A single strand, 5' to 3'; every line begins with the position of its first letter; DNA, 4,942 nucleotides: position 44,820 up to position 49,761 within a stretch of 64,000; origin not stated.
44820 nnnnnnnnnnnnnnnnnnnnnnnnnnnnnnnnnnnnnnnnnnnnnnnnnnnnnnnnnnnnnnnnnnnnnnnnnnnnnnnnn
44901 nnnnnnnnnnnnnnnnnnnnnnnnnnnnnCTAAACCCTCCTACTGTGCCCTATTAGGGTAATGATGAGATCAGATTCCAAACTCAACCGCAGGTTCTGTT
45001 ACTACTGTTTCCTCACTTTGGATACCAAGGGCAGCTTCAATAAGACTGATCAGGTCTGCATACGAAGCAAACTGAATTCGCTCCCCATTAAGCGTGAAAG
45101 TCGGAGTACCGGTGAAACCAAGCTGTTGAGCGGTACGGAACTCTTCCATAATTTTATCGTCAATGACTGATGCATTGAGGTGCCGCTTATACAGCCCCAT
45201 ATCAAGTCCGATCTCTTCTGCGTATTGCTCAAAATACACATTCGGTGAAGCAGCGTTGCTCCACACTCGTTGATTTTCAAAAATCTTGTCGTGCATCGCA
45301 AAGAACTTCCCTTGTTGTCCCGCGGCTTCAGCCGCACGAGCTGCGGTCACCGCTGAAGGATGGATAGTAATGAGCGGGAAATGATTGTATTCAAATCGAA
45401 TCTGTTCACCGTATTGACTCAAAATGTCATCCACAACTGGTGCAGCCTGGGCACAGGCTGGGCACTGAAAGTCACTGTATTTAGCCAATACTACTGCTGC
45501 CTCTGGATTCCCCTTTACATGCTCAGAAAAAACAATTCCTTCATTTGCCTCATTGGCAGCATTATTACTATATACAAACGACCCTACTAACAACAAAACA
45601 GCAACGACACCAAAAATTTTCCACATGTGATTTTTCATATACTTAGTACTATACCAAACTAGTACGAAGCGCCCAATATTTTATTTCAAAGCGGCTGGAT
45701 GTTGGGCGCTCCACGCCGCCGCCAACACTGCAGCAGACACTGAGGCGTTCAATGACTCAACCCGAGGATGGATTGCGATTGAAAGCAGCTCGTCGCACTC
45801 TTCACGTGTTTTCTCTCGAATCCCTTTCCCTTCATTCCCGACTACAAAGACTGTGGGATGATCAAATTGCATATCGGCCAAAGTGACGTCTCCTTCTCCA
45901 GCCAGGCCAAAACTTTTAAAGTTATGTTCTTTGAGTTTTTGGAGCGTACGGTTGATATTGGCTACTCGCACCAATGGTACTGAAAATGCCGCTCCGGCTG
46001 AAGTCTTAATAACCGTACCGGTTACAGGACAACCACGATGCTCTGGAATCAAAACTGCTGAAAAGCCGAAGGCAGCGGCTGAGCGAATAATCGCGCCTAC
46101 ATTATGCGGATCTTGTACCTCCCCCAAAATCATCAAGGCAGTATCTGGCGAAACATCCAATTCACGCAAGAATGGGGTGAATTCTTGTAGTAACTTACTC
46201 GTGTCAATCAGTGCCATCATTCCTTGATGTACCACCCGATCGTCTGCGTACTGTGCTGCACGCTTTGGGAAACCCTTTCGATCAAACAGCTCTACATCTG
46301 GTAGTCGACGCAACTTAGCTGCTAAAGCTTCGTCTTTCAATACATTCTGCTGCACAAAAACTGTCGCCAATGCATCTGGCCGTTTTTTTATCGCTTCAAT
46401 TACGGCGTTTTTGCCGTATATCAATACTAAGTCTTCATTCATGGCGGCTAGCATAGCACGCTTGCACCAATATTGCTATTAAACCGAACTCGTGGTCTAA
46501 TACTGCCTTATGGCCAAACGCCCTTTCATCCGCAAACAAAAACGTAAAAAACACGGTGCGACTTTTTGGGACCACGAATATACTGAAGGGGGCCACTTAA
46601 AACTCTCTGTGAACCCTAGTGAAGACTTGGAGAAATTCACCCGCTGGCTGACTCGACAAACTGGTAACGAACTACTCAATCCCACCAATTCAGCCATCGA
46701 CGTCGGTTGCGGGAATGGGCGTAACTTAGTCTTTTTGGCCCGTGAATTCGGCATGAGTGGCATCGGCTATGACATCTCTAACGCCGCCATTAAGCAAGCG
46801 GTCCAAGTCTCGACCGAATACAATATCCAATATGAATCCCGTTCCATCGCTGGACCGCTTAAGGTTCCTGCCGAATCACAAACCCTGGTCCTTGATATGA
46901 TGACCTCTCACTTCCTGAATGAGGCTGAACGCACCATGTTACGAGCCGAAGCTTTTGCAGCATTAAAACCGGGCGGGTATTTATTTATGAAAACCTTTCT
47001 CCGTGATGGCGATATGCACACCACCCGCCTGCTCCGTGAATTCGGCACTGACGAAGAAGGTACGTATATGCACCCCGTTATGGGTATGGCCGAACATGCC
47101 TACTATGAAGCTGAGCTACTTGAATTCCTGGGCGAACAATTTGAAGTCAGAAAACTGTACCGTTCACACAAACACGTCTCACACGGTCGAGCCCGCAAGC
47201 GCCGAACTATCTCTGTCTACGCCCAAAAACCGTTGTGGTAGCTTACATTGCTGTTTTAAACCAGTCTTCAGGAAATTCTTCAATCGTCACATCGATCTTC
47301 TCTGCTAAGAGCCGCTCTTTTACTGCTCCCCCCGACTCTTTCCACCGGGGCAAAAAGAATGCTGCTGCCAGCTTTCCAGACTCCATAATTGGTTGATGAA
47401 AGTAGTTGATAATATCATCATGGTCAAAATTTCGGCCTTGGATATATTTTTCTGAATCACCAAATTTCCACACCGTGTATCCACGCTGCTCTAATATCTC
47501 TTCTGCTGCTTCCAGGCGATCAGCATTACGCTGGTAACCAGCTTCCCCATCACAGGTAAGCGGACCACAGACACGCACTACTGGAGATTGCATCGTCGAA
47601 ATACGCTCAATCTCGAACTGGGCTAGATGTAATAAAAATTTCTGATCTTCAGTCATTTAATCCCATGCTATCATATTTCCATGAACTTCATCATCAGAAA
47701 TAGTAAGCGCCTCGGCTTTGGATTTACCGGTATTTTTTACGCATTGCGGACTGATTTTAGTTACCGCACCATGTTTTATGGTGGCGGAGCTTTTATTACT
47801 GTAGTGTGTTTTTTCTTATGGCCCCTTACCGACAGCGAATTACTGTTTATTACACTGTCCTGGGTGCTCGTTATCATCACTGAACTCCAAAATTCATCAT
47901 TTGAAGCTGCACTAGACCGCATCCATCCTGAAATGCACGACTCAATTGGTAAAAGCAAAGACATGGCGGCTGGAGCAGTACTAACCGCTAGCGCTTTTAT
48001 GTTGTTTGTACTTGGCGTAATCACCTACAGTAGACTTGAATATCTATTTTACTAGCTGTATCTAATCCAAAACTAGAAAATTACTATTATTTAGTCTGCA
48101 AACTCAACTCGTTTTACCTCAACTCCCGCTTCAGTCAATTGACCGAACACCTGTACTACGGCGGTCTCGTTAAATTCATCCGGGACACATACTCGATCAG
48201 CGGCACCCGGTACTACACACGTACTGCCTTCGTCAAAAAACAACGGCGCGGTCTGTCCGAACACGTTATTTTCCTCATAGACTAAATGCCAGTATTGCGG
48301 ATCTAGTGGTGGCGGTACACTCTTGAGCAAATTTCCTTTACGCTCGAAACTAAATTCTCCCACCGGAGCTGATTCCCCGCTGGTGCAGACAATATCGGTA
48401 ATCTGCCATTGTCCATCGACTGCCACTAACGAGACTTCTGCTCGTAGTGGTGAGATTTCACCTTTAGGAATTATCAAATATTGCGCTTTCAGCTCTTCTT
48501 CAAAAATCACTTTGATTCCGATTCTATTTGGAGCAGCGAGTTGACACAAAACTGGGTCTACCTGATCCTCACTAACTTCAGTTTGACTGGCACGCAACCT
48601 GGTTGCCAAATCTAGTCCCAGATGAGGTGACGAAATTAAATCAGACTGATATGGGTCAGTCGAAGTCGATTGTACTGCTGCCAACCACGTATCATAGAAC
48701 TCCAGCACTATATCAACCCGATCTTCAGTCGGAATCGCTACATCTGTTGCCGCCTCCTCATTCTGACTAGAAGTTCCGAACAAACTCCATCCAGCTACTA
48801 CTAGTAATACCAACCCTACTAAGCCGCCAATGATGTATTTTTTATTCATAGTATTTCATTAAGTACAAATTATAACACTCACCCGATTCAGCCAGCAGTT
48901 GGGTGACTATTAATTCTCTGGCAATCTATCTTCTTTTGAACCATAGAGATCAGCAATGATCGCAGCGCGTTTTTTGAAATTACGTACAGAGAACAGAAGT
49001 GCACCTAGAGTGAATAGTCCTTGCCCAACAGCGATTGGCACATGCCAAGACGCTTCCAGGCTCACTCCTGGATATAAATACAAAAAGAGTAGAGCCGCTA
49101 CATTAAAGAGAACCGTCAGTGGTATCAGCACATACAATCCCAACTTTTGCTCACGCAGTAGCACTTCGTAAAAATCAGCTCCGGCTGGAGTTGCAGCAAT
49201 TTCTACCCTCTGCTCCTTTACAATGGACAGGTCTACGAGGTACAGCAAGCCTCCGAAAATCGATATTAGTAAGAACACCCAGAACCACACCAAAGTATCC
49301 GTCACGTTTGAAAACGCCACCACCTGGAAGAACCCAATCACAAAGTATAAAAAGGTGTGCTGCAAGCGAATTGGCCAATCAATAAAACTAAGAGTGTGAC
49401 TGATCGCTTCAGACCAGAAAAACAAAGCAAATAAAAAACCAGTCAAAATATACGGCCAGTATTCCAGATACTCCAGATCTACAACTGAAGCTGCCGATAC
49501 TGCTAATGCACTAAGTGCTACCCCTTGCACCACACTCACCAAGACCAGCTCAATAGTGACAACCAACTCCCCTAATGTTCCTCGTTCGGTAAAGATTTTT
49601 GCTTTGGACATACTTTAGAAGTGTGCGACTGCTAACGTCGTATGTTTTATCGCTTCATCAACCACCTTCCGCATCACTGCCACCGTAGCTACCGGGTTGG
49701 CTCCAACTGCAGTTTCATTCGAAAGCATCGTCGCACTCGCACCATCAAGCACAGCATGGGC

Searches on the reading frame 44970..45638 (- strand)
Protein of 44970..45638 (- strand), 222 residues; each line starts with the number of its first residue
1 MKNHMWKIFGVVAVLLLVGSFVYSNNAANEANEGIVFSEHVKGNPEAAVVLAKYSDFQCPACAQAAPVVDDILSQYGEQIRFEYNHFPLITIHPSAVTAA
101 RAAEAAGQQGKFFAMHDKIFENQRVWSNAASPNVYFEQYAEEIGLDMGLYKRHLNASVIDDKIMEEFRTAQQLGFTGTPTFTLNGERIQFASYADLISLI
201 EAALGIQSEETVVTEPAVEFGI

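Call 82: search_protein_families(library=pfam, proteins=[window:44970-45638:-], max_evalue=0.00001)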
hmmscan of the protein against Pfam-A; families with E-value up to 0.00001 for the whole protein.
window:44970-45638:- (222 aa): 2 families
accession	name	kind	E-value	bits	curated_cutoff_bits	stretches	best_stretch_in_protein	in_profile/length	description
PF13462.12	Thioredoxin_4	-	1.7e-25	90.5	23.2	1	39-201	5-164/165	Thioredoxin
PF01323.26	DSBA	-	1e-17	65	25.6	1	53-190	4-176/191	DSBA-like thioredoxin domain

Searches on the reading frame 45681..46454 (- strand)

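Call 82: search_protein_families(library=pfam, proteins=[window:45681-46454:-], max_evalue=0.00001)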
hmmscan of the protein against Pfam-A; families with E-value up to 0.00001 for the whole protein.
window:45681-46454:- (257 aa): 2 families
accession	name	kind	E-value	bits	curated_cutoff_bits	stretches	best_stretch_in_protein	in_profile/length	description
PF00588.24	SpoU_methylase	-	2.6e-39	135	29.7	1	108-245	4-141/142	SpoU rRNA Methylase family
PF08032.17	SpoU_sub_bind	-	2.5e-07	31.4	22.8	1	11-86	1-73/76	RNA 2'-O ribose methyltransferase substrate binding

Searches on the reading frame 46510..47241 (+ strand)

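Call 82: search_protein_families(library=pfam, proteins=[window:46510-47241:+], max_evalue=0.00001)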
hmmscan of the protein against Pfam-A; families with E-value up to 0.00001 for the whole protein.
window:46510-47241:+ (243 aa): 5 families
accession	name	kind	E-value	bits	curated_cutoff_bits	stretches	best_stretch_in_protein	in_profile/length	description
PF13649.12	Methyltransf_25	-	2.1e-12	48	27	1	63-156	2-97/97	Methyltransferase domain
PF13489.12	Methyltransf_23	-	2e-10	41.1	27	1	48-174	14-128/164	Methyltransferase domain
PF08241.18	Methyltransf_11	-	4.9e-10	40.4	21.2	1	63-160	1-95/95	Methyltransferase domain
PF13847.12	Methyltransf_31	-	1.4e-08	35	27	1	59-164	4-113/145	Methyltransferase domain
PF08242.18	Methyltransf_12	-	9.8e-06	26.7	30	0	63-158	1-98/98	Methyltransferase domain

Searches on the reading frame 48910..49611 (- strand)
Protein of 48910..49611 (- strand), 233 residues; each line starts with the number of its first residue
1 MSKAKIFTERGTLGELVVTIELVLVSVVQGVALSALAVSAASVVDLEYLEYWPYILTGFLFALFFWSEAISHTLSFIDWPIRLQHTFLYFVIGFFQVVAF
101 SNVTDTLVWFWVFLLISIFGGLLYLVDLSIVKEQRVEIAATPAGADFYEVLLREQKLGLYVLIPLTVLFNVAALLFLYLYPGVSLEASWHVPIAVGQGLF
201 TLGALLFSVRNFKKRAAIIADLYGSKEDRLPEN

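Call 3: search_protein_families(library=pfam, proteins=[window:48910-49611:-], max_evalue=0.01)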
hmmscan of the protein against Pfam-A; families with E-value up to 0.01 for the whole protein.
window:48910-49611:- (233 aa): 0 families

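Call 4: search_protein_families(library=ncbifam, proteins=[window:48910-49611:-], max_evalue=0.01)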
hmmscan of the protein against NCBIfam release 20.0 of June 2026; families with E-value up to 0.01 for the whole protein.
window:48910-49611:- (233 aa): 0 families
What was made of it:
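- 48910..49611 (-): 233-aa hydrophobic (multi-pass membrane-like) protein, translationally coupled to the PK gene (TAA-AGT-ATG). It is probably the last gene of the operon. Function unknown. No Pfam or NCBIfam hit (calls 3, 4).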
